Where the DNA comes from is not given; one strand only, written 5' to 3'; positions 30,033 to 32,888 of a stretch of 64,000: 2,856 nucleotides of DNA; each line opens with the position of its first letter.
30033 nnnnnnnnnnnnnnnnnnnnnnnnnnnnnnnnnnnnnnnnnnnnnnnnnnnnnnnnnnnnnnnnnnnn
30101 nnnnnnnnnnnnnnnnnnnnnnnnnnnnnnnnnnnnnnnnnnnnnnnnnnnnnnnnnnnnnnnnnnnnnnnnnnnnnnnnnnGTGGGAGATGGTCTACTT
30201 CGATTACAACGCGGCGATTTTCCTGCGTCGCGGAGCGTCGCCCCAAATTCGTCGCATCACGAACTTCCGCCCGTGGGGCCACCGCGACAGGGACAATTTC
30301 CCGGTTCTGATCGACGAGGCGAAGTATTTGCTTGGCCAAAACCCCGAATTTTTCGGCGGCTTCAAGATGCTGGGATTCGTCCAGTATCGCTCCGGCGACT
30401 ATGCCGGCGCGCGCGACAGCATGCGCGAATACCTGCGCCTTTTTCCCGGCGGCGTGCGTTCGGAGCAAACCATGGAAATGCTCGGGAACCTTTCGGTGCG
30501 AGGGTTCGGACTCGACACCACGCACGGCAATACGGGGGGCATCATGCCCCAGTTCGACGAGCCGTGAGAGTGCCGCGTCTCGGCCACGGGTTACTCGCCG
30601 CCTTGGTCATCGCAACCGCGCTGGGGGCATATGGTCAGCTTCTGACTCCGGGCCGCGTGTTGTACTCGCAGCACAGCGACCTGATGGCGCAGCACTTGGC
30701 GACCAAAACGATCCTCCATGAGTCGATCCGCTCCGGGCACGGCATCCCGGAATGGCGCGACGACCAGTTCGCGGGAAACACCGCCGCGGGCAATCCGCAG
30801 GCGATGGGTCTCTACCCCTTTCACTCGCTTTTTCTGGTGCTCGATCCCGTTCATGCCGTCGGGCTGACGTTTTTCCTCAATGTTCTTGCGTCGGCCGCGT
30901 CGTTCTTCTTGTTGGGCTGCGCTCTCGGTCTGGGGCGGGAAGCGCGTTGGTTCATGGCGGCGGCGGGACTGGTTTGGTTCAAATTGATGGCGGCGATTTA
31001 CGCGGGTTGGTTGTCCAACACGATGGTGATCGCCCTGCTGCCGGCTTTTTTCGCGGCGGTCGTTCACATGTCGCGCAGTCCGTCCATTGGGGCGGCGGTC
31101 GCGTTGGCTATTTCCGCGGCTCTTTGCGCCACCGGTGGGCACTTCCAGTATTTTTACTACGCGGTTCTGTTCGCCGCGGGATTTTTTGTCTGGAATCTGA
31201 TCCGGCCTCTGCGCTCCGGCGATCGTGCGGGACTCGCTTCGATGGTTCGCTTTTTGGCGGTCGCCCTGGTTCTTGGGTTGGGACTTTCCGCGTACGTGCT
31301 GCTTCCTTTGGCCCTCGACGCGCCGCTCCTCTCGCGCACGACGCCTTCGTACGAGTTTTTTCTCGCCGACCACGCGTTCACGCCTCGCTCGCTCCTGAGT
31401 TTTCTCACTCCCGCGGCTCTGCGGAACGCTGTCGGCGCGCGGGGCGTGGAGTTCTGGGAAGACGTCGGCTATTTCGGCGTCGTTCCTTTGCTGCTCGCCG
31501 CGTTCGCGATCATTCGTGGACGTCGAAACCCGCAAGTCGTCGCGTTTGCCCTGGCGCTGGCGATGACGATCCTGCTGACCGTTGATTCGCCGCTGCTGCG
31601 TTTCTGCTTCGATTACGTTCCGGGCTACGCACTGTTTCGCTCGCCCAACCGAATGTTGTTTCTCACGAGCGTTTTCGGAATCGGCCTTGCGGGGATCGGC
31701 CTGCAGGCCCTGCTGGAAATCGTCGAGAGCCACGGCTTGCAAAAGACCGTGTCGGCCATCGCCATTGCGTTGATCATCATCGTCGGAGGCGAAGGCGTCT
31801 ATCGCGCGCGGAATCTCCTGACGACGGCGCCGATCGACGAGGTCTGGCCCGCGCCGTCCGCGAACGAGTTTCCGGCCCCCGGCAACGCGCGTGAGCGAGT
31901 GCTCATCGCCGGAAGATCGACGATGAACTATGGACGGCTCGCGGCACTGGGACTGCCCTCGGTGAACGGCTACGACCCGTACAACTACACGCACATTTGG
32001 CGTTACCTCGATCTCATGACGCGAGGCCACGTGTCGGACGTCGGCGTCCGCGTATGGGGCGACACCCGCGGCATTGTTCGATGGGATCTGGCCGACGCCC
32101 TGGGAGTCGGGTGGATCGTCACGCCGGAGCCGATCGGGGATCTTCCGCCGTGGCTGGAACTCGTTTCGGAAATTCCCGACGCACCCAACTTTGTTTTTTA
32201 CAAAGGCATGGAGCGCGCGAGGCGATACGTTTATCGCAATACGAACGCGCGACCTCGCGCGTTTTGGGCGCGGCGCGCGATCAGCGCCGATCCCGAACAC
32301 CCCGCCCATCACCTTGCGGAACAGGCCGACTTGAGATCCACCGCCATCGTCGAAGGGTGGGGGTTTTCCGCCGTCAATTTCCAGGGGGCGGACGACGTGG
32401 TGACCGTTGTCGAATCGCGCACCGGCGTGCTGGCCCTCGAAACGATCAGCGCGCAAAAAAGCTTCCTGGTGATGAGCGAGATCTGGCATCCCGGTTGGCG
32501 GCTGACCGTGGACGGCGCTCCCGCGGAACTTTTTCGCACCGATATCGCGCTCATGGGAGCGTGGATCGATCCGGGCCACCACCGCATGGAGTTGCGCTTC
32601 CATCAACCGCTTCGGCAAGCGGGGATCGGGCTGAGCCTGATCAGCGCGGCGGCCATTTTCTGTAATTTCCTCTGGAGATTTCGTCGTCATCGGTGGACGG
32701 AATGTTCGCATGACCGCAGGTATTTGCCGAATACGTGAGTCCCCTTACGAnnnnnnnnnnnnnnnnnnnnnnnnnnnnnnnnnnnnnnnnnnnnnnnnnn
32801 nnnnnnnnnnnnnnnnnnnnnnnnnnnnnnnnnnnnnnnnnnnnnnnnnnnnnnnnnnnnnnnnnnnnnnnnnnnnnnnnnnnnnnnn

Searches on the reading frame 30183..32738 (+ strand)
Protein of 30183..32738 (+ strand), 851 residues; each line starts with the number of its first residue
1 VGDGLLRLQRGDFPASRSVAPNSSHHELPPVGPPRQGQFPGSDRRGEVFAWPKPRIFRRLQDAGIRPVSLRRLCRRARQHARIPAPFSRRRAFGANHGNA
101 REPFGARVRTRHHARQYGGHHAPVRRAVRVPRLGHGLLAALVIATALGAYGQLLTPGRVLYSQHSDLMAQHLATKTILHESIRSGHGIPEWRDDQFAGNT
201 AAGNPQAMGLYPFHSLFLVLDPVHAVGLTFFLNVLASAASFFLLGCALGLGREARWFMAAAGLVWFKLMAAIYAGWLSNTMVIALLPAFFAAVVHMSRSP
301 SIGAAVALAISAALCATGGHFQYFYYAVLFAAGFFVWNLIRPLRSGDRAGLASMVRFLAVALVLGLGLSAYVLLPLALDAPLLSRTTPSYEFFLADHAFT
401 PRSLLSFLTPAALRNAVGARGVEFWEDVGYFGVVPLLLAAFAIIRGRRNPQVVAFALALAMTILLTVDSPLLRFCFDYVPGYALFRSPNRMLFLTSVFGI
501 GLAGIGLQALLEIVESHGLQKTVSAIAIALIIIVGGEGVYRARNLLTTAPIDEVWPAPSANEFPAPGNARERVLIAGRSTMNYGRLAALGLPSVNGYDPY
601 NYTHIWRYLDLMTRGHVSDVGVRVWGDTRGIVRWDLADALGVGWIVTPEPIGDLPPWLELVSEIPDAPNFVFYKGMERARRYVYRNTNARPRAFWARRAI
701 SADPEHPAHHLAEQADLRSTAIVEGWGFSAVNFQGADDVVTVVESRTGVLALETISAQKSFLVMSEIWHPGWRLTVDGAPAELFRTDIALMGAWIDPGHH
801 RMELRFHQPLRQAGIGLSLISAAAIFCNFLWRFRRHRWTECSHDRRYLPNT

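Call 9: search_protein_families(library=pfam, proteins=[window:30183-32738:+], max_evalue=0.001)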
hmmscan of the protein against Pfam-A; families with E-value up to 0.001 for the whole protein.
window:30183-32738:+ (851 aa): 2 families
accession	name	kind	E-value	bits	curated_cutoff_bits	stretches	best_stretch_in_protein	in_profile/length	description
PF09586.16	YfhO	-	8.7e-13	48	28.5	2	325-533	187-383/835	Bacterial membrane protein YfhO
PF20176.3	DUF6541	-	1.1e-05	24.4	29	1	243-525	195-467/646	Family of unknown function (DUF6541)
